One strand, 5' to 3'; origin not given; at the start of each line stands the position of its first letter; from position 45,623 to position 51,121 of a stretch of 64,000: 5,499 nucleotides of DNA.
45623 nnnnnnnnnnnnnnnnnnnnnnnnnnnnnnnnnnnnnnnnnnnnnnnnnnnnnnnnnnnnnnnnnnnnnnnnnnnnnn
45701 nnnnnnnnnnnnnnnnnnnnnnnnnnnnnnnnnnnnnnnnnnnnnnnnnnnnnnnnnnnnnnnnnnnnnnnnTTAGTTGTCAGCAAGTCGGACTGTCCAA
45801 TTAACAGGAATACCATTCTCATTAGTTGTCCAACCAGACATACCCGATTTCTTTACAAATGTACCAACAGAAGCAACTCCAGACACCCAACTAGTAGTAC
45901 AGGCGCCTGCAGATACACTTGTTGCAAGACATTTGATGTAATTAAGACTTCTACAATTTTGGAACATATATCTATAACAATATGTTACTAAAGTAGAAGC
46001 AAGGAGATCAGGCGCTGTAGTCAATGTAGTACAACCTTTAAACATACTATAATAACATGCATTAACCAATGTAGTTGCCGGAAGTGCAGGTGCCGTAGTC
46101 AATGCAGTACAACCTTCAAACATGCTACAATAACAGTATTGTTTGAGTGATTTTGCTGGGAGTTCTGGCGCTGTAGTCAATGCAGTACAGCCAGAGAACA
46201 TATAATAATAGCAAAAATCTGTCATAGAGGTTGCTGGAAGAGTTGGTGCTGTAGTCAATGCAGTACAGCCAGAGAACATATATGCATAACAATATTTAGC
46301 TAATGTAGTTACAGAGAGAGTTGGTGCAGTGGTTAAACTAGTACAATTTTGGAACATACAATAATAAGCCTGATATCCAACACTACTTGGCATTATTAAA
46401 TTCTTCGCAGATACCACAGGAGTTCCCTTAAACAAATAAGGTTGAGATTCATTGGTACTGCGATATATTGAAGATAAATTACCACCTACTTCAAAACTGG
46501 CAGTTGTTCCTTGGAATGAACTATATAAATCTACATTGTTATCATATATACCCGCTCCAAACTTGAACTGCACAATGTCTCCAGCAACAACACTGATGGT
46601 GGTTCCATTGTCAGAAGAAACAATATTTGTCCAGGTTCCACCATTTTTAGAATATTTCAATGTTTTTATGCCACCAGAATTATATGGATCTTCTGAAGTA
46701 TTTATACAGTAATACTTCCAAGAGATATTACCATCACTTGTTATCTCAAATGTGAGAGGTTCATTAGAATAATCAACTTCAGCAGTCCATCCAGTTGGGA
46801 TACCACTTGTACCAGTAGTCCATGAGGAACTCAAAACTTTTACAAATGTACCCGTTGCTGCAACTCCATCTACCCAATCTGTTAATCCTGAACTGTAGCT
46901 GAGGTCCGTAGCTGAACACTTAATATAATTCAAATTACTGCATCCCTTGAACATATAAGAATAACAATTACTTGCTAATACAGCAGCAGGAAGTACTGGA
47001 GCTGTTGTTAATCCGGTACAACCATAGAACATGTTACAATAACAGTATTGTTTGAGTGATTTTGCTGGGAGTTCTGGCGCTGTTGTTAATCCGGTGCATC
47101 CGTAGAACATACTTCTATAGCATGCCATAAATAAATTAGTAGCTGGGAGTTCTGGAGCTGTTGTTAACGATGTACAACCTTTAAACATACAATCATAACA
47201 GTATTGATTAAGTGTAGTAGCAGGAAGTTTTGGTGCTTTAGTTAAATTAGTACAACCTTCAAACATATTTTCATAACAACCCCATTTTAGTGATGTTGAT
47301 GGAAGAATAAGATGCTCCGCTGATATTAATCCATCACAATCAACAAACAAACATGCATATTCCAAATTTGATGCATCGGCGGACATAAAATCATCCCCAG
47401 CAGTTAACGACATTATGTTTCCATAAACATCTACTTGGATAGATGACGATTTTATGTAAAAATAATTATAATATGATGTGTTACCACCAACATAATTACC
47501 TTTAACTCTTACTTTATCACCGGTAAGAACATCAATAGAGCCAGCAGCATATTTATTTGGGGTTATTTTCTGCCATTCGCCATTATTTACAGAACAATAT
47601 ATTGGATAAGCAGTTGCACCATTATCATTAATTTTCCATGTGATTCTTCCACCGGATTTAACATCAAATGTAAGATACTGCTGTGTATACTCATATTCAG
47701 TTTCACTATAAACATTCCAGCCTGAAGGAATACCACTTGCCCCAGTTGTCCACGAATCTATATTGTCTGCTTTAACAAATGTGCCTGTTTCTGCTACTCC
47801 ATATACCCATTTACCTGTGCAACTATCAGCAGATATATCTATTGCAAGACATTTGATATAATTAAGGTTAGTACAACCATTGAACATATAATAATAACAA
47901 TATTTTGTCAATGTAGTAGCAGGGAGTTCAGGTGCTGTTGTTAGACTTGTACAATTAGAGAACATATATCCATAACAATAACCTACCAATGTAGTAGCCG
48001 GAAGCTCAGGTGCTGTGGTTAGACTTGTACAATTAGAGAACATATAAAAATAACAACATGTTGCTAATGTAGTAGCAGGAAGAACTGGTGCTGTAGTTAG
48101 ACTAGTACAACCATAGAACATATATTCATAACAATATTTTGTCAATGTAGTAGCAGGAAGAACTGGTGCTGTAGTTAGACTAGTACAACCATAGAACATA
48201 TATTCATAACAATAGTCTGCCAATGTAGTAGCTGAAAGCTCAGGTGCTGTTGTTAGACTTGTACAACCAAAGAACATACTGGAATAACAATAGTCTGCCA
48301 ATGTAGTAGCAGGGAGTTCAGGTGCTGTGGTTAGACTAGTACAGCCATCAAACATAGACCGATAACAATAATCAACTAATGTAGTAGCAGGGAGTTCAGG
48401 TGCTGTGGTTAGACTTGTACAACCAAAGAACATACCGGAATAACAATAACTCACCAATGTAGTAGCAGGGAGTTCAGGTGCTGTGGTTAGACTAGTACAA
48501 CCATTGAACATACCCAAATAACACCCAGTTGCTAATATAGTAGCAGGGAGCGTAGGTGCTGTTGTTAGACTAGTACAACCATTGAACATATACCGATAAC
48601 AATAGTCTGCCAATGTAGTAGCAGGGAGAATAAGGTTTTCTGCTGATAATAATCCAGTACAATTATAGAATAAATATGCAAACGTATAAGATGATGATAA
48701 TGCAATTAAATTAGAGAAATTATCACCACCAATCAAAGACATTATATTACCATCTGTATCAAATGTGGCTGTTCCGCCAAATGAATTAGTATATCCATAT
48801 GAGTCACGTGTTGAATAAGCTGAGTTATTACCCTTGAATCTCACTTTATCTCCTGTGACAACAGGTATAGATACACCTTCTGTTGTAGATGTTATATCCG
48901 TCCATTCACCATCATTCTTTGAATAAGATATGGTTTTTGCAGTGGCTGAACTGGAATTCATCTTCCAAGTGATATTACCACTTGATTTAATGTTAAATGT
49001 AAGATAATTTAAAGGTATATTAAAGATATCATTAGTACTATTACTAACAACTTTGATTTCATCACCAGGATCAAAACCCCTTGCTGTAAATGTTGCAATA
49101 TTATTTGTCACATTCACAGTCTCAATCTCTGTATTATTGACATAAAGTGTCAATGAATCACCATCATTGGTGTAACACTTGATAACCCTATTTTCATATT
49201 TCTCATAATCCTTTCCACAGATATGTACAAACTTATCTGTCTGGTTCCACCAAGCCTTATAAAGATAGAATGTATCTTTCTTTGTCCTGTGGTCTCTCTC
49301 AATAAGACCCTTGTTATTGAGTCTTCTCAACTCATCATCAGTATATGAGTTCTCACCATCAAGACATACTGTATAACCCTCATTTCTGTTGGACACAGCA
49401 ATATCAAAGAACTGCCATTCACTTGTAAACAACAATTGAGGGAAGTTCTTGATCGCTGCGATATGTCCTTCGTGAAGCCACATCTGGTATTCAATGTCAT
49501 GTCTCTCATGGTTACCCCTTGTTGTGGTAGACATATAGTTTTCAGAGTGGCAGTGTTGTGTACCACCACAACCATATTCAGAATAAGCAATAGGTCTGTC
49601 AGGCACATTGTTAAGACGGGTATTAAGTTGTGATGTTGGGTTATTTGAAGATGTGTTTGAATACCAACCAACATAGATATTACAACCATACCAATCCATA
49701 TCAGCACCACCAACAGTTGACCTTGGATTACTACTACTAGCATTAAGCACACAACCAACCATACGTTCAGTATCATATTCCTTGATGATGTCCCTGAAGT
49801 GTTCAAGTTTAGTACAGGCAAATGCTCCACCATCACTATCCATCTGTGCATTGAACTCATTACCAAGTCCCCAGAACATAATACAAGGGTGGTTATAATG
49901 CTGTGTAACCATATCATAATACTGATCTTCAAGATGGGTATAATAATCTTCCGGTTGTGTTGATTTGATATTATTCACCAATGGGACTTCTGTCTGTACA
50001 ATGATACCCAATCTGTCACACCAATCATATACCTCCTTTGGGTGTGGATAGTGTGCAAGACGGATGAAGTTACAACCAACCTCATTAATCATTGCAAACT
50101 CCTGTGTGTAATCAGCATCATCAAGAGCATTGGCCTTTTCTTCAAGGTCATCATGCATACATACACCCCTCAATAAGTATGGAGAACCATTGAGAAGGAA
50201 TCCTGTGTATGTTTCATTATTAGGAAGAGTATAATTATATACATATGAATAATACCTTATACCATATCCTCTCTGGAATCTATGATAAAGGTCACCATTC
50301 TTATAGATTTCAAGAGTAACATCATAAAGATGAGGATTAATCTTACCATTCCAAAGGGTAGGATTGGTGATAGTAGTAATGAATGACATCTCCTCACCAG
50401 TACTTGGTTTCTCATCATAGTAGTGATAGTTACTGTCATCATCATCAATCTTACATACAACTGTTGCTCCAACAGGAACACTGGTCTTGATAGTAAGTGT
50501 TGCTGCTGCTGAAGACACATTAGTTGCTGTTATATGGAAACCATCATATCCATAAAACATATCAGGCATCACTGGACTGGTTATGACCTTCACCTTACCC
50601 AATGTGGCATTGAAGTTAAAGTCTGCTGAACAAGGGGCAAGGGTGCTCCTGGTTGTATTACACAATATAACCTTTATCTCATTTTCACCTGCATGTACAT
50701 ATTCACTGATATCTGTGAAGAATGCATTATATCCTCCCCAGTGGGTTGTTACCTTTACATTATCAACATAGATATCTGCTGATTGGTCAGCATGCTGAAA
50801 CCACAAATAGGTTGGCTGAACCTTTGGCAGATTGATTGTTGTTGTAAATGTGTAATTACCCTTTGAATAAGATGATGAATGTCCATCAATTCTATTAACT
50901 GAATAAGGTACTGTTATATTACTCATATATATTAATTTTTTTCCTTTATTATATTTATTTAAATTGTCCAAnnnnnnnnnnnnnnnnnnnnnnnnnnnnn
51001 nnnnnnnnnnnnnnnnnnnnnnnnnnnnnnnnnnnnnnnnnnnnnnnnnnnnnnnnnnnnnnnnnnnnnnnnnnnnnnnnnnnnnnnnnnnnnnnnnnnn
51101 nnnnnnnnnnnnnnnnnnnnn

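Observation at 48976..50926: Intact GH2 glycoside hydrolase as the N-terminal domain of a giant LRR protein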

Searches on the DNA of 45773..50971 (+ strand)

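Call 7: search_dna_similar(query=window:45773-50971:+, collection=phages, mode=near, max_rows=15)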
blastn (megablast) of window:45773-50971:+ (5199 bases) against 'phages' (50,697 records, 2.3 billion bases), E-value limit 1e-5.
No match.

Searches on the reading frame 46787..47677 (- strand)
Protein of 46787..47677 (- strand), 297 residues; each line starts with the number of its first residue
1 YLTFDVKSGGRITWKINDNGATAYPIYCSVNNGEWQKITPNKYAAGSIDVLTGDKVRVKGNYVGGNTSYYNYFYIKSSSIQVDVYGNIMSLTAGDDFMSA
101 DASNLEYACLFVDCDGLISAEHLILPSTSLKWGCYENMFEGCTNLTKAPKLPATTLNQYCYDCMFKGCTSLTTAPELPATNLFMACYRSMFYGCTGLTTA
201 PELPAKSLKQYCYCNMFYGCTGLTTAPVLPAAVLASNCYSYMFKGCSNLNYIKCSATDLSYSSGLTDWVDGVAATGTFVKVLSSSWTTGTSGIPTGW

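Call 56: predict_structure(alignment_id=A3)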
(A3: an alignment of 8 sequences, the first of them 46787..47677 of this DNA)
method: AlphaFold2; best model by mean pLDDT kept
length: 297 residues; sequences in the alignment: 8
mean_pLDDT: 86.8   pTM: 0.88
mean pLDDT of the five models: 86.8, 83.2, 82.9, 82.7, 81.9
residues with pLDDT >= 90: 168; 70-90: 94; 50-70: 29; < 50: 6
segments of 3 or more residues with pLDDT < 50: 64-67
pLDDT, mean of each block of 10 residues (from residue 1): 93 75 83 91 76 94 53 60 92 73 77 91 85 90 96 92 97 96 95 98 91 97 96 90 97 86 86 93 79 82
secondary structure, 60 per line:
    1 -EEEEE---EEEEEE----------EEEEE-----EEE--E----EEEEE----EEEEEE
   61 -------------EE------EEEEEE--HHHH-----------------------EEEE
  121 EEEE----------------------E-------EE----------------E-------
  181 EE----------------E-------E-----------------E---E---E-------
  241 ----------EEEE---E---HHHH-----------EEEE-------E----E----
elements in order: E2-6 E10-15 E26-30 E36-38 E46-50 E55-60 E82-87 H90-93 E117-124 E251-254 H262-265 E277-280

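Call 58: fold_search(model_id=the predicted structure, library=pdb)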
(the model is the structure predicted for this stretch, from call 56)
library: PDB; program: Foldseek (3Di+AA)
matches with E <= 10: 572; with E <= 0.001: 0
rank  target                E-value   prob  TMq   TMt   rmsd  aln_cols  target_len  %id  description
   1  2w46_B                9.3e-02  0.93  0.17  0.32   6.4        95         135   17  CBM35 from Cellvibrio japonicus Abf62 (released 2009-01-27)
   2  4h09_A                1.8e-01  0.91  0.29  0.24   7.8       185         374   14  Crystal structure of a leucine-rich repeat protein (EUBVEN_01088) from Eubacterium ventriosum ATCC 27560 at 2.50 A res (released 2012-10-10)
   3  2w46_A                2.0e-01  0.94  0.15  0.27   5.4        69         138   17  CBM35 from Cellvibrio japonicus Abf62 (released 2009-01-27)
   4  3fc0_B                2.3e-01  0.75  0.14  0.28   5.9        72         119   12  1.8 A crystal structure of murine GITR ligand dimer expressed in Drosophila melanogaster S2 cells (released 2008-12-30)
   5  2w87_A                2.7e-01  0.84  0.17  0.31   6.5        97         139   16  Xyl-CBM35 in complex with glucuronic acid containing disaccharide. (released 2009-01-27)
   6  5o0p_A                3.0e-01  0.57  0.24  0.24   7.5       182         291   13  Deglycosylated Nogo Receptor with native disulfide structure 6 (released 2017-10-18)
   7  7khx_A                3.2e-01  0.51  0.11  0.21   7.3        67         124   18  Mouse GITR-GITRL complex (released 2021-03-03)
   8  5ufc_A                3.8e-01  0.57  0.25  0.29   6.3       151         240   12  Crystal Structure of Variable Lymphocyte Receptor (VLR) Tn4-22 with H-trisaccharide bound (released 2017-10-18)
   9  5a5c_C                4.0e-01  0.75  0.30  0.28   7.2       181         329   15  Structure of an engineered neuronal LRRTM2 adhesion molecule (released 2016-02-03)
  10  3vq1_A                4.0e-01  0.41  0.28  0.16  10.1       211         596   13  Crystal structure of mouse TLR4/MD-2/lipid IVa complex (released 2012-05-09)
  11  2w3j                  4.4e-01  0.54  0.16  0.29   6.7       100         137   11  Structure of a family 35 carbohydrate binding module from an environmental isolate (released 2009-01-20)
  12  4e4s_E                4.4e-01  0.23  0.08  0.18   9.0        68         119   13  Crystal structure of Pika GITRL (released 2012-03-21)
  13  4dev_D                4.8e-01  0.84  0.15  0.12   4.1        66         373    9  An Acetyl Xylan Esterase (Est2A) from the Rumen Bacterium Butyrivibrio proteoclasticus. (released 2013-02-13)
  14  4xvh                  4.8e-01  0.77  0.17  0.16   5.0        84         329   14  Crystal structure of a Corynascus thermopiles (Myceliophthora fergusii) carbohydrate esterase family 2 (CE2) enzyme plus (released 2015-02-11)
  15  4dev_A                5.5e-01  0.69  0.18  0.15   5.9        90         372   10  An Acetyl Xylan Esterase (Est2A) from the Rumen Bacterium Butyrivibrio proteoclasticus. (released 2013-02-13)
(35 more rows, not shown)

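Call 83: find_homologous_proteins(query=window:46787-47677:-, max_evalue=0.00001)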
Query window:46787-47677:- (297 aa): 7997 proteins with E <= 0.00001 among 8000 candidates; the best 120 are listed.
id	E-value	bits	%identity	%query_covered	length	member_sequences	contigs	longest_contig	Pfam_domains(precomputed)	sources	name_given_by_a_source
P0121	1.6e-164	565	52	72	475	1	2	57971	PF13306.13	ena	-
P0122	5.3e-164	564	58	64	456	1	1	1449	-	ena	-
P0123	1.0e-163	563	52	72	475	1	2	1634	PF13306.13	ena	-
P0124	1.6e-154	533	43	100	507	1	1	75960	PF13306.13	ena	-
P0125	4.0e-151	521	54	72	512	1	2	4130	-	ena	-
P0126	1.0e-150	520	51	64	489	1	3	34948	PF13306.13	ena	-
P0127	5.6e-148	511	38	100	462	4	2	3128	-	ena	-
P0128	1.0e-145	504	58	64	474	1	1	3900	PF13306.13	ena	-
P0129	9.4e-145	501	40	78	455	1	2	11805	-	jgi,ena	-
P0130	4.6e-144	498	40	100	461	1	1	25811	-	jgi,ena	-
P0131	1.9e-141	490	44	100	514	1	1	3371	PF13306.13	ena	-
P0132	2.5e-141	489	49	84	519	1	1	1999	-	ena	-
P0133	1.0e-140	487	46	64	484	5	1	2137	-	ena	-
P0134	2.1e-140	486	54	64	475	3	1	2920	PF13306.13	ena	-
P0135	6.7e-139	481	55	74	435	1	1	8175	PF13306.13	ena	-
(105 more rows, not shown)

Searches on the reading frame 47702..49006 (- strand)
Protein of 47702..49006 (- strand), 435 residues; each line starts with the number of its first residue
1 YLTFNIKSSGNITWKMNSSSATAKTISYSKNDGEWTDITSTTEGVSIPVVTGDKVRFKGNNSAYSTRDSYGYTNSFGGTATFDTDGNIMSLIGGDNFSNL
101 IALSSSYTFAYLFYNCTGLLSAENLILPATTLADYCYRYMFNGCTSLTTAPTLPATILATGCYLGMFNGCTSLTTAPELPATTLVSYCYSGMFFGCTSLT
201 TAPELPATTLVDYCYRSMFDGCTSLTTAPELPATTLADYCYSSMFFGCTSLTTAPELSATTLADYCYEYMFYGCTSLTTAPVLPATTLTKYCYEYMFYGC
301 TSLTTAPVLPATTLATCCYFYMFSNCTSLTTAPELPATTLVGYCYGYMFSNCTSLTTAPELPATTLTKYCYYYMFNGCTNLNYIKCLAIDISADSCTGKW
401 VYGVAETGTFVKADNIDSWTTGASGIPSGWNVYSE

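Call 39: search_dna_similar(query=window:47702-49006:-, collection=phages, mode=protein, max_evalue=0.00001, max_rows=30)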
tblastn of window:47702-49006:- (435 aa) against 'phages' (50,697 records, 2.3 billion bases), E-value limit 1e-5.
No match.

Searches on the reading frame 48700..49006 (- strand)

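Call 50: search_protein_families(library=pfam, proteins=[window:48700-49006:-], max_evalue=1)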
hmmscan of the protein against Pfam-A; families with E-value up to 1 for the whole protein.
window:48700-49006:- (102 aa): 0 families
